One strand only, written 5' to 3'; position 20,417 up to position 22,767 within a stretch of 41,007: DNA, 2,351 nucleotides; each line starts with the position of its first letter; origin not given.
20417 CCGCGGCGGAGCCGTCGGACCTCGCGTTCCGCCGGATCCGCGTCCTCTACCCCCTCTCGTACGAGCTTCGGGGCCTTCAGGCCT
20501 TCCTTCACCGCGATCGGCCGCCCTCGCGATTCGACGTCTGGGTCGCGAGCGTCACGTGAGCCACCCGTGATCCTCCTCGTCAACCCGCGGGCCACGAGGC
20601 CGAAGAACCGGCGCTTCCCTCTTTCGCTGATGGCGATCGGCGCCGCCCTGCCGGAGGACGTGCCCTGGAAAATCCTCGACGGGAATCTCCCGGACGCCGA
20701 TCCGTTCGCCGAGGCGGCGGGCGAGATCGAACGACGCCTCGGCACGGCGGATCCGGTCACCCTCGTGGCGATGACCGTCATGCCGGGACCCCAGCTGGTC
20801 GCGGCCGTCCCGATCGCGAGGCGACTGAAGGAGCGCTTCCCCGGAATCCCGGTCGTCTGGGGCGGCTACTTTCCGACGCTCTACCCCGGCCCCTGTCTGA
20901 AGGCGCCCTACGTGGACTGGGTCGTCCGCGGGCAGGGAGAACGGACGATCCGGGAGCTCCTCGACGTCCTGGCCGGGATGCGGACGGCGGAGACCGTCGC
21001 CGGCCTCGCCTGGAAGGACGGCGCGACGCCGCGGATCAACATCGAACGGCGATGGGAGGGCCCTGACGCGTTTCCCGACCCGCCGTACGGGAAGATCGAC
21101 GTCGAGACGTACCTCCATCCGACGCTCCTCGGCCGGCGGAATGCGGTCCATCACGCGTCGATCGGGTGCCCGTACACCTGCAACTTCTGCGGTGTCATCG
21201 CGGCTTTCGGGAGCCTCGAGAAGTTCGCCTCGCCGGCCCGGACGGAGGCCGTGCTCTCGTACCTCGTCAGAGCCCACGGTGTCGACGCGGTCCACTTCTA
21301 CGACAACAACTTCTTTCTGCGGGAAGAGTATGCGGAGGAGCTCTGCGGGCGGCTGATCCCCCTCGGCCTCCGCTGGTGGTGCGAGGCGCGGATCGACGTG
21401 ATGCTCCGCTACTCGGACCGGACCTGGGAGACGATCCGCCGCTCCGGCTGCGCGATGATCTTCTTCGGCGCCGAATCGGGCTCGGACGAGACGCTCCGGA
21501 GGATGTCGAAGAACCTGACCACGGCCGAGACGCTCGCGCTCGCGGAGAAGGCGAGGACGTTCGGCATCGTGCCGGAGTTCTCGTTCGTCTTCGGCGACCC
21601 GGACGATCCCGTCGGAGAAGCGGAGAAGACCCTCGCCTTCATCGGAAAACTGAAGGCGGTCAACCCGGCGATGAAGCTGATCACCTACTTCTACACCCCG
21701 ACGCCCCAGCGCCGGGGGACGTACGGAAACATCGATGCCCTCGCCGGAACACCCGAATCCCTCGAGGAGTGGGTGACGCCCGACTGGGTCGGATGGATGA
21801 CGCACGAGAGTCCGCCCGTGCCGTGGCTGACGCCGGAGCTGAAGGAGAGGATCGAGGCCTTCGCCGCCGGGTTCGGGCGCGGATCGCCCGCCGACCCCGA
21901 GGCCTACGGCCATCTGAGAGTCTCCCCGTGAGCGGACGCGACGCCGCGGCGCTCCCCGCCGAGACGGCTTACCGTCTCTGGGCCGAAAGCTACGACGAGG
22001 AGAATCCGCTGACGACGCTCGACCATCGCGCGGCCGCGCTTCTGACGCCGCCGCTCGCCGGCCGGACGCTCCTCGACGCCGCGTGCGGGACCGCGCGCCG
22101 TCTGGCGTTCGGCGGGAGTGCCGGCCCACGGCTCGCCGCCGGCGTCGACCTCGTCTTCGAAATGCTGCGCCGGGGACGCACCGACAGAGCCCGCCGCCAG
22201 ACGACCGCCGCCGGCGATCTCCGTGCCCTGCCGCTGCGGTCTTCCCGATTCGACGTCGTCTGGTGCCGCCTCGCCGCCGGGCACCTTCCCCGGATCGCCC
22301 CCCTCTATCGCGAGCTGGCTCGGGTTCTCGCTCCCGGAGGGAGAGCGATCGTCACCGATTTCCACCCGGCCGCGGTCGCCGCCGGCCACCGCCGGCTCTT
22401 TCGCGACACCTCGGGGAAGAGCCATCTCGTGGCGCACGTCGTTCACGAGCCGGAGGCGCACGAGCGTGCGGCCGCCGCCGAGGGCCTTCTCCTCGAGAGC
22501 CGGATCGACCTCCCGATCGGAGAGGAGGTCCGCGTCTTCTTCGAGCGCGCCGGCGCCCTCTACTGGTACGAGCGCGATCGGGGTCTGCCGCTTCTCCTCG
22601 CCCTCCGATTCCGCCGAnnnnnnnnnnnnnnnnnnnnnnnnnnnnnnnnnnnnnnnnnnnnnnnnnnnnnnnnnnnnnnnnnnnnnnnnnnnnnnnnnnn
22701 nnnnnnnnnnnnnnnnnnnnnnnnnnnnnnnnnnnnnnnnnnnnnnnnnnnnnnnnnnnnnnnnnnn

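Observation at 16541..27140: Ten-gene translationally coupled operon: HprK-like protein, two B12-radical SAM enzymes, four SAM methyltransferases, amidohydrolase, GT-C transferase and an orphan, with no recognisable known pathway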

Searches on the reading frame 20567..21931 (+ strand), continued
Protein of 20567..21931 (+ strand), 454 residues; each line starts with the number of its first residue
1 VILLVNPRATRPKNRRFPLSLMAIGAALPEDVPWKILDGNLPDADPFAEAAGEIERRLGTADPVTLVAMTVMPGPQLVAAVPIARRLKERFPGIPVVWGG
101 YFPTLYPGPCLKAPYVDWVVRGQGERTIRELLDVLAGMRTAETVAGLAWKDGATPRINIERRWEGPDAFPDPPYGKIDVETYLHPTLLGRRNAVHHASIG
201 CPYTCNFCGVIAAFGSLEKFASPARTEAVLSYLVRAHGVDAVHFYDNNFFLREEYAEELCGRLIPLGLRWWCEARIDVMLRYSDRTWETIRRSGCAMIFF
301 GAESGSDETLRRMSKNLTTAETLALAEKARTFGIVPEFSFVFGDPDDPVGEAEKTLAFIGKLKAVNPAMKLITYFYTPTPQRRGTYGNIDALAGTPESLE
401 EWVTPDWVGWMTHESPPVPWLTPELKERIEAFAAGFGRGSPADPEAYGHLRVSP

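Call 56: search_protein_families(library=pfam, proteins=[L084:1965-3668:-, L072:1713-3779:+, L072:4489-6024:+, L072:13032-14276:+, L072:14273-15385:+, L067:1994-3937:+, L023:1287-2777:+, L023:2774-4105:+, L023:4099-5619:+, L052:4086-5636:+], max_evalue=0.001)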
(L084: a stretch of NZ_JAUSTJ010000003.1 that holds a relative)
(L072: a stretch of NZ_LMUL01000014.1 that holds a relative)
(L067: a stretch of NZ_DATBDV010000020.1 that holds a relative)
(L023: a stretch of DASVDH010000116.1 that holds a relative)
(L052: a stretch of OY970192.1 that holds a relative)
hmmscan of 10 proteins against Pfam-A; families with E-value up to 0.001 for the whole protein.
L084:1965-3668:- (567 aa): 3 families
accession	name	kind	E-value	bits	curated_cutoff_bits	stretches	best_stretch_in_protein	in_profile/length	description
PF00005.33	ABC_tran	-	2.2e-25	90.3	25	1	360-502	1-137/137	ABC transporter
PF13191.12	AAA_16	-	0.00016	22.7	32.6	1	371-525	25-165/167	AAA ATPase domain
PF13555.12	AAA_29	-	0.00045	20.3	27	1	365-398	17-50/61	P-loop containing region of AAA domain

L072:1713-3779:+ (688 aa): 3 families
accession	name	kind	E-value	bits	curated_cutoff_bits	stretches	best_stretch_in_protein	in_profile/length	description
PF02826.25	2-Hacid_dh_C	-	2.1e-35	122.1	25.1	1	501-649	27-178/178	D-isomer specific 2-hydroxyacid dehydrogenase, NAD binding domain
PF01408.29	GFO_IDH_MocA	-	8.7e-18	65.6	24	1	5-123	2-116/120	Oxidoreductase family, NAD-binding Rossmann fold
PF00389.36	2-Hacid_dh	-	0.00014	22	24.6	1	375-673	49-126/134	D-isomer specific 2-hydroxyacid dehydrogenase, catalytic domain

L072:4489-6024:+ (511 aa): 0 families

L072:13032-14276:+ (414 aa): 1 family
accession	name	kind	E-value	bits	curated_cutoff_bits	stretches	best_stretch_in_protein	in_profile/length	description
PF04932.20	Wzy_C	-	7.8e-06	26.2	31.7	1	197-328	6-147/149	O-Antigen ligase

L072:14273-15385:+ (370 aa): 2 families
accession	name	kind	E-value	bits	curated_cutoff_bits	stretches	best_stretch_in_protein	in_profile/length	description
PF04055.27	Radical_SAM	-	7.2e-15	56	29.5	1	33-170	4-137/166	Radical SAM superfamily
PF13186.11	SPASM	-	1.8e-08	35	21.5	1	294-358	1-66/67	Iron-sulfur cluster-binding domain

L067:1994-3937:+ (647 aa): 5 families
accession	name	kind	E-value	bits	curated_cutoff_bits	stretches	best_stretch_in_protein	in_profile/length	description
PF02719.21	Polysacc_synt_2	-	8.7e-116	386.6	20.2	1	293-578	1-288/293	Polysaccharide biosynthesis protein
PF01370.27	Epimerase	-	1.8e-17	64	20.9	1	293-506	1-228/240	NAD dependent epimerase/dehydratase family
PF16363.11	GDP_Man_Dehyd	-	2.5e-10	40.8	27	1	294-417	1-130/332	GDP-mannose 4,6 dehydratase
PF04321.23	RmlD_sub_bind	-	3.3e-10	40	27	1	292-461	2-155/287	RmlD substrate binding domain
PF13727.12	CoA_binding_3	-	5.7e-05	23.6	25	1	74-248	3-175/175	CoA-binding domain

L023:1287-2777:+ (496 aa): 2 families
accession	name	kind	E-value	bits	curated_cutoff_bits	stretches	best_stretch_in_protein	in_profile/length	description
PF01943.22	Polysacc_synt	-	5.7e-23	82.1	28.2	1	5-273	2-273/274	Polysaccharide biosynthesis protein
PF13440.11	Polysacc_synt_3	-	6.3e-08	32.6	23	1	29-273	2-243/293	Polysaccharide biosynthesis protein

L023:2774-4105:+ (443 aa): 3 families
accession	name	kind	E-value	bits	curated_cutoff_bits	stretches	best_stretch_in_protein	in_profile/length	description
PF00534.26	Glycos_transf_1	-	1.1e-34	119.8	26.4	1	238-404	5-172/172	Glycosyl transferases group 1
PF13692.12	Glyco_trans_1_4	-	2.6e-30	106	27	1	249-387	2-140/142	Glycosyl transferases group 1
PF13524.12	Glyco_trans_1_2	-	8.7e-09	35.9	25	1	265-417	4-141/144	Glycosyl transferase-like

L023:4099-5619:+ (506 aa): 1 family
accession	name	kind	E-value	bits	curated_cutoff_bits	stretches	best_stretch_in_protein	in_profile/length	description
PF04932.20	Wzy_C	-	8.3e-15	55.3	31.7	1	259-394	5-148/149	O-Antigen ligase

L052:4086-5636:+ (516 aa): 1 family
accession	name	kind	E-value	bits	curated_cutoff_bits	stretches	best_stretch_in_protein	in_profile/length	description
PF14052.12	Caps_assemb_Wzi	-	5.4e-24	85.3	30.1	1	170-479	38-365/392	Capsule assembly protein Wzi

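Call 69: search_dna_similar(query=window:20567-21928:+, collection=plasmids, mode=protein, max_evalue=1e-40, max_rows=15)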
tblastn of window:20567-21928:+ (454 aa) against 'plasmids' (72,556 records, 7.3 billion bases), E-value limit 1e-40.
No match.

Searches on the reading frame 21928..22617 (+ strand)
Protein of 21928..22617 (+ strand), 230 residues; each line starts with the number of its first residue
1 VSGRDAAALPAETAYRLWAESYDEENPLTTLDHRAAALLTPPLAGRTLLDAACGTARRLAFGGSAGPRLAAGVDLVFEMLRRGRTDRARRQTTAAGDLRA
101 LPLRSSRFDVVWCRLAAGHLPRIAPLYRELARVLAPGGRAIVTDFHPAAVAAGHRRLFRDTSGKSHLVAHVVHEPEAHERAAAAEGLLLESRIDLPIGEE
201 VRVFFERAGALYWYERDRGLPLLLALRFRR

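Call 6: search_protein_families(library=pfam, proteins=[window:21928-22617:+], max_evalue=0.01)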
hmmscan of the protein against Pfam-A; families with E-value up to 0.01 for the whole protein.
window:21928-22617:+ (230 aa): 6 families
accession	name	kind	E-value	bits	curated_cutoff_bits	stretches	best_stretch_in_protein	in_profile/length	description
PF08241.18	Methyltransf_11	-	8.8e-15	55.6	21.2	1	49-141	1-94/95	Methyltransferase domain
PF13649.12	Methyltransf_25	-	2.7e-12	47.7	27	1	49-138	2-97/97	Methyltransferase domain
PF13847.12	Methyltransf_31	-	2.9e-09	37.2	27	1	45-158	4-119/145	Methyltransferase domain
PF08242.18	Methyltransf_12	-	1.8e-07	32.2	30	1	49-139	1-97/98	Methyltransferase domain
PF13489.12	Methyltransf_23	-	4.1e-07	30.3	27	1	33-159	11-130/164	Methyltransferase domain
PF01209.24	Ubie_methyltran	-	0.001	18.9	20.1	1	41-146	44-155/233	ubiE/COQ5 methyltransferase family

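Call 7: search_protein_families(library=ncbifam, proteins=[window:21928-22617:+], max_evalue=0.01)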
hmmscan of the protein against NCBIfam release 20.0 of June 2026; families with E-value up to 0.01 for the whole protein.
window:21928-22617:+ (230 aa): 20 families
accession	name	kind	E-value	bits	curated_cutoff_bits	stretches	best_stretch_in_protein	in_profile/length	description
NF045667.1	MTase_DVU1556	equivalog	1.3e-11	44.4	155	1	33-152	12-129/213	DVU_1556 family methyltransferase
NF007610.0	PRK10258.1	equivalog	1.4e-11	44.2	342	1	19-145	17-141/251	malonyl-ACP O-methyltransferase BioC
NF001241.0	PRK00216.1-2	equivalog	4.3e-09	36.4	327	1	43-151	50-156/231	demethylmenaquinone methyltransferase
TIGR01934.1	MenG_MenH_UbiE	subfamily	1.3e-08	34.4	158.35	1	41-150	36-149/223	ubiquinone/menaquinone biosynthesis methyltransferase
NF041537.1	ArsM_AhpD_UU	exception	4.3e-07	29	510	1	45-144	77-182/345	arsenite methyltransferase/AhpD domain selenoprotein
TIGR02072.1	BioC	equivalog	8.6e-07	29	184.95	1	46-148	36-138/244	malonyl-ACP O-methyltransferase BioC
NF001244.0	PRK00216.1-5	equivalog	1.8e-06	27.4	216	1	40-148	44-159/236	bifunctional demethylmenaquinone methyltransferase/2-methoxy-6-polyprenyl-1,4-benzoquinol methylase UbiE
NF001243.0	PRK00216.1-4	equivalog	1.3e-05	24.7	235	1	45-145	48-154/237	demethylmenaquinone methyltransferase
NF052510.1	methyltran_MpqE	exception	1.7e-05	24.3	335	1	34-148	36-157/234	methyl-plastoquinone biosynthesis methyltransferase MpqE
NF045825.1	FAmtase_mtf2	equivalog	2.6e-05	23.6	400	1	23-148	38-164/248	fatty-acid O-methyltransferase Mtf2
NF041536.1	ArsM_DUF2284_UU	exception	2.7e-05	22.7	575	1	45-144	77-182/459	arsenite methyltransferase/DUF2284 domain selenoprotein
TIGR02752.1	MenG_heptapren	equivalog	6e-05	22.7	419.85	1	44-146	45-153/231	demethylmenaquinone methyltransferase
NF008823.0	PRK11873.1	subfamily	7.5e-05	22.3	263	1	70-145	105-184/272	arsenite methyltransferase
NF045823.1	PthPhpthDimycoMt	equivalog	7.8e-05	22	300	1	43-148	65-172/256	phthiotriol/phenolphthiotriol dimycocerosates methyltransferase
NF047649.1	MTase_UXPK_star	exception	0.00013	21.1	460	1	44-145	77-184/283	methyltransferase/UXPK-star double selenoprotein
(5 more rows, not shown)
